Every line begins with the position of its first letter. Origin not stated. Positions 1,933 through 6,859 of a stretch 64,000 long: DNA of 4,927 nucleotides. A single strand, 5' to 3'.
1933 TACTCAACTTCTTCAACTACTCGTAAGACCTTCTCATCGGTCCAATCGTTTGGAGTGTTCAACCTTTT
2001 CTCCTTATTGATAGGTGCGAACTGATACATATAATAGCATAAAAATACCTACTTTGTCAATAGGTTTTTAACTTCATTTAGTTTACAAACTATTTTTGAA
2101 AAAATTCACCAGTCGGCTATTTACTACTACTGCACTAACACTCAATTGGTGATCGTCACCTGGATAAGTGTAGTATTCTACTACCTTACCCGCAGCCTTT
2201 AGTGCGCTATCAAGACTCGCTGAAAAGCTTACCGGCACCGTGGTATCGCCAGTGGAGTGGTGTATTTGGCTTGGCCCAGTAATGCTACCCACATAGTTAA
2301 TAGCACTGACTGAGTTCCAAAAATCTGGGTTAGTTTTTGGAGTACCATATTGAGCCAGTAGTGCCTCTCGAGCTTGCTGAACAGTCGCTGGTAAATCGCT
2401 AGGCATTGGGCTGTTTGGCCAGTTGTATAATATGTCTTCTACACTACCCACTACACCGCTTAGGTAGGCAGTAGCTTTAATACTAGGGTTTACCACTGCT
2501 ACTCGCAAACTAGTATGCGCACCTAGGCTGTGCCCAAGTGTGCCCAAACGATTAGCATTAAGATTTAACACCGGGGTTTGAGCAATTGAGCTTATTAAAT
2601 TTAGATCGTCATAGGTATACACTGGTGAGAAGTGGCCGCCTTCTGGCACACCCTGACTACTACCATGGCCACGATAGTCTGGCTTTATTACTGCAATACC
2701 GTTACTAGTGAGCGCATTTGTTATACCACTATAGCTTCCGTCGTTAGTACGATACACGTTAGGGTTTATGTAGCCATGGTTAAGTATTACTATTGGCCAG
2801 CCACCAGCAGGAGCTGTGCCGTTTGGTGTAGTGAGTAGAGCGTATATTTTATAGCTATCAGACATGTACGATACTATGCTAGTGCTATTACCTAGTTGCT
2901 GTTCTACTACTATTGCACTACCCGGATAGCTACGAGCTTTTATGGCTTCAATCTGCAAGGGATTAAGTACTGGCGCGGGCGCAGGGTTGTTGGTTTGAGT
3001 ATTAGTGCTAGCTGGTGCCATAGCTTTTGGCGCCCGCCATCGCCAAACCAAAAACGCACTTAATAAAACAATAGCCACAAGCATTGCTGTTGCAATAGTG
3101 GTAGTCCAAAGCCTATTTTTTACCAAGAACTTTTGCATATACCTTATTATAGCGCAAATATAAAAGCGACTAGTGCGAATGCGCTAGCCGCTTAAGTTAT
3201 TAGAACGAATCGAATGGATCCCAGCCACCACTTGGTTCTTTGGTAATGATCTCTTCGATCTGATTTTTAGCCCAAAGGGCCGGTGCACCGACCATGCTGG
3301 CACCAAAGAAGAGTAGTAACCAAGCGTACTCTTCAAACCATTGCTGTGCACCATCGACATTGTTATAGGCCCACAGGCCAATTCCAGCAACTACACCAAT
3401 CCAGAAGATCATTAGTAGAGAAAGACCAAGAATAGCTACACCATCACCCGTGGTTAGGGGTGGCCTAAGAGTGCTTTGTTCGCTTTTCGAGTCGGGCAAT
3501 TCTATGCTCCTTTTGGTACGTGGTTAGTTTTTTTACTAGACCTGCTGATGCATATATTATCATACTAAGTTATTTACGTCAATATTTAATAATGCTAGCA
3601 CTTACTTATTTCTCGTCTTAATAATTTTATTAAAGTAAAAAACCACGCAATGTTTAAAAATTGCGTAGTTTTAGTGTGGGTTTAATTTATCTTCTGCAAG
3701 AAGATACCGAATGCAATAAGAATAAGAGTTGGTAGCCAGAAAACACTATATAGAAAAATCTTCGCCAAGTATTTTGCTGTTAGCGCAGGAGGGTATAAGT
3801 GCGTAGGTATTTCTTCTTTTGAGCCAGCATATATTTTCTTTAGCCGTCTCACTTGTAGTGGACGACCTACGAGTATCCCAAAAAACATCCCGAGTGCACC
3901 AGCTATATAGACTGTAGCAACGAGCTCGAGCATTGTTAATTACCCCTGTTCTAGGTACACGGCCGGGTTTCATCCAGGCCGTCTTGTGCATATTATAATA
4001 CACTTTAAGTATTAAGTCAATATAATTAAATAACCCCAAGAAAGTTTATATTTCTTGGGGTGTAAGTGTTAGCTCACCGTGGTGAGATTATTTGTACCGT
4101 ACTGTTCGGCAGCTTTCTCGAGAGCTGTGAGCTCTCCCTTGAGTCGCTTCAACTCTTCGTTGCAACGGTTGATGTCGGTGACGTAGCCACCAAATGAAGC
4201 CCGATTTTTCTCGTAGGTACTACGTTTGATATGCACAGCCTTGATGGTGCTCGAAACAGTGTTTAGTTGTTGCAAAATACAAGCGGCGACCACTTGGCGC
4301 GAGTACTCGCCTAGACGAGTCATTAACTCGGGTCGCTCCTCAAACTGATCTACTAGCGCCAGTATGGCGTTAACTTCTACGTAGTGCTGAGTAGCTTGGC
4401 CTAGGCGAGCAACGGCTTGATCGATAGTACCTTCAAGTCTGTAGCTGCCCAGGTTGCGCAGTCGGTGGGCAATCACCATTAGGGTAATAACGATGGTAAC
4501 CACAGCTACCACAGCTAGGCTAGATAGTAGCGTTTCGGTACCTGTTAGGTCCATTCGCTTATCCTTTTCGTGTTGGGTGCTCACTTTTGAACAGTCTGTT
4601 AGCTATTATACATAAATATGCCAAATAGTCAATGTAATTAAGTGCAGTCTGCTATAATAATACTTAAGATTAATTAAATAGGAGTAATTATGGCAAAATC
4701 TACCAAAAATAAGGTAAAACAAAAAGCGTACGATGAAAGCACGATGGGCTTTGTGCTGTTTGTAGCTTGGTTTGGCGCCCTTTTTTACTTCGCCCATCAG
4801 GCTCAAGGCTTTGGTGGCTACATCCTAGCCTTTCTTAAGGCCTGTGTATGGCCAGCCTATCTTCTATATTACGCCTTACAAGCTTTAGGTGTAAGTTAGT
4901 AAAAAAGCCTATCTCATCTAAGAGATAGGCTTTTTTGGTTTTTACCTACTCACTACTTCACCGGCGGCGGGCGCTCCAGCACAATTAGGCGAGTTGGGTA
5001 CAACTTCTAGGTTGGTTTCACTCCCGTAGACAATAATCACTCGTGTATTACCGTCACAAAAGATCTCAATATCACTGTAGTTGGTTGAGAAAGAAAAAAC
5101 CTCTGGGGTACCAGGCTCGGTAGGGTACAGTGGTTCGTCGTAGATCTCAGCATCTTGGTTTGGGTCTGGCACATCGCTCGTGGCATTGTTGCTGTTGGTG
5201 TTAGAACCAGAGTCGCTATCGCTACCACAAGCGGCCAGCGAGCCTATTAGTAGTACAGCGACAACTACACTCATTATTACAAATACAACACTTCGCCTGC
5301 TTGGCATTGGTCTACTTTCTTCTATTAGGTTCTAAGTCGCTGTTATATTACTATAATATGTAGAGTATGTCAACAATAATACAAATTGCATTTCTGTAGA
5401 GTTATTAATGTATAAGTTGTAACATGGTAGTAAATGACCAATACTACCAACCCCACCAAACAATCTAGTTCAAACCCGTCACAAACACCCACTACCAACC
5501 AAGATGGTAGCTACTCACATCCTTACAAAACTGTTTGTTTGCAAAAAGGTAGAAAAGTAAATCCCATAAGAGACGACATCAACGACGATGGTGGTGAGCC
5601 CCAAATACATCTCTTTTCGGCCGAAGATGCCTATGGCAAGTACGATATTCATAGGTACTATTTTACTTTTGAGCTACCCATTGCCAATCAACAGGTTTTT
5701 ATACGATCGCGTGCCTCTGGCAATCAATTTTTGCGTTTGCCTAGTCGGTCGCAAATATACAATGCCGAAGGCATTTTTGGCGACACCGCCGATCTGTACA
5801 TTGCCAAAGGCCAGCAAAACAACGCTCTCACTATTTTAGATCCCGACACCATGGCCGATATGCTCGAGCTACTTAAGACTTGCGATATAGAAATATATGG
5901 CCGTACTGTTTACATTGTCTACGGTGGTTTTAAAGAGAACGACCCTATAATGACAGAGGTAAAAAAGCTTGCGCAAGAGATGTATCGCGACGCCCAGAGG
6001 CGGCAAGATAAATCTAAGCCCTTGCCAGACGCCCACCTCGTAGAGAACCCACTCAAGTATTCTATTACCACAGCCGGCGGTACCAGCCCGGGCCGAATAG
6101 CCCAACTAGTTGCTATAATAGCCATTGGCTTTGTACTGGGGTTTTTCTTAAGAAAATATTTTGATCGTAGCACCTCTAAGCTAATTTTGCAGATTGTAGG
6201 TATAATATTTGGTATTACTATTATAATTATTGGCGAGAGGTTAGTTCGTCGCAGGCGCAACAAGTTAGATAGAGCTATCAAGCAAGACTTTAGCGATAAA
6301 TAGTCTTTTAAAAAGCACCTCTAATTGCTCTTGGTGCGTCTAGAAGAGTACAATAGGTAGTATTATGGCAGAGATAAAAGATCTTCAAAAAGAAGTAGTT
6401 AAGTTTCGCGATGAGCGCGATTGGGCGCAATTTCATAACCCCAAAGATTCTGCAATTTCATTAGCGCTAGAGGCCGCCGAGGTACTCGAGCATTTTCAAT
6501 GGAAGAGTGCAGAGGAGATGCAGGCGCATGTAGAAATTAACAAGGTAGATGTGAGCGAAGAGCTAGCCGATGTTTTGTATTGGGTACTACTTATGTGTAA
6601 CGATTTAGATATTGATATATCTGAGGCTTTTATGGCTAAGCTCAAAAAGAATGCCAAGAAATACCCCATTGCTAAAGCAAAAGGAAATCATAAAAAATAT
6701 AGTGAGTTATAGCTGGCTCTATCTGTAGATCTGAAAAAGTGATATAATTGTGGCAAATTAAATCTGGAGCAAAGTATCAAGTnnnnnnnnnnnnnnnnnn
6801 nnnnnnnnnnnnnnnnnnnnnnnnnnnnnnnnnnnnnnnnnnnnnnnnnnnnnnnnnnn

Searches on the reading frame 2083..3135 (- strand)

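Call 9: search_protein_families(library=pfam, proteins=[window:2083-3135:-], max_evalue=0.001)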
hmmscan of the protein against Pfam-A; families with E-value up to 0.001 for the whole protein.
window:2083-3135:- (350 aa): 8 families
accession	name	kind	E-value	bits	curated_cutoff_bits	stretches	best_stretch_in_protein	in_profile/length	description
PF12146.15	Hydrolase_4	-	2e-10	40.8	27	1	131-231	16-113/239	Serine aminopeptidase, S33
PF20434.5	BD-FAE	-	2.9e-10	40.4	26.8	1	114-312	14-215/215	BD-FAE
PF00326.27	Peptidase_S9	-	1.1e-08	35.3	22.6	1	138-348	6-208/213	Prolyl oligopeptidase family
PF00561.26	Abhydrolase_1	-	2.2e-08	34.5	25.8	1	114-227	1-102/245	alpha/beta hydrolase fold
PF02129.25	Peptidase_S15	-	1.3e-07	32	23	1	94-237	2-138/262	X-Pro dipeptidyl-peptidase (S15 family)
PF12697.13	Abhydrolase_6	-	8.9e-07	30.2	26.3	1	141-250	22-106/217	Alpha/beta hydrolase family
PF07224.18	Chlorophyllase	-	0.00053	19.3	26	1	109-218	38-139/301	Chlorophyllase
PF12740.14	PETase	-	0.00085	19.2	28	0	178-224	107-154/263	PET hydrolase-like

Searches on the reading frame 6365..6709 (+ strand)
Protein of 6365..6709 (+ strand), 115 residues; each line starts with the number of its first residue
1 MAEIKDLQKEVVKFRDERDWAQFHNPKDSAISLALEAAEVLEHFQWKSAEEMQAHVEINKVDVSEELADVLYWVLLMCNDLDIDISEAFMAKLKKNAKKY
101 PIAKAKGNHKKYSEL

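Call 9: search_protein_families(library=pfam, proteins=[window:6365-6709:+], max_evalue=0.001)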
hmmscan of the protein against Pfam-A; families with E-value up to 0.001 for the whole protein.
window:6365-6709:+ (115 aa): 3 families
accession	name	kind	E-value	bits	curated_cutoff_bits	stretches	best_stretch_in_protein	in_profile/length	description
PF12643.12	MazG-like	-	8.5e-19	68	27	1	31-115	1-85/85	MazG-like family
PF03819.22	MazG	-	2.1e-06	28.3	22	1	34-101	11-71/74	MazG nucleotide pyrophosphohydrolase domain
PF01503.22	PRA-PH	-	7.2e-05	23.6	21.3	1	40-89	30-79/86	Phosphoribosyl-ATP pyrophosphohydrolase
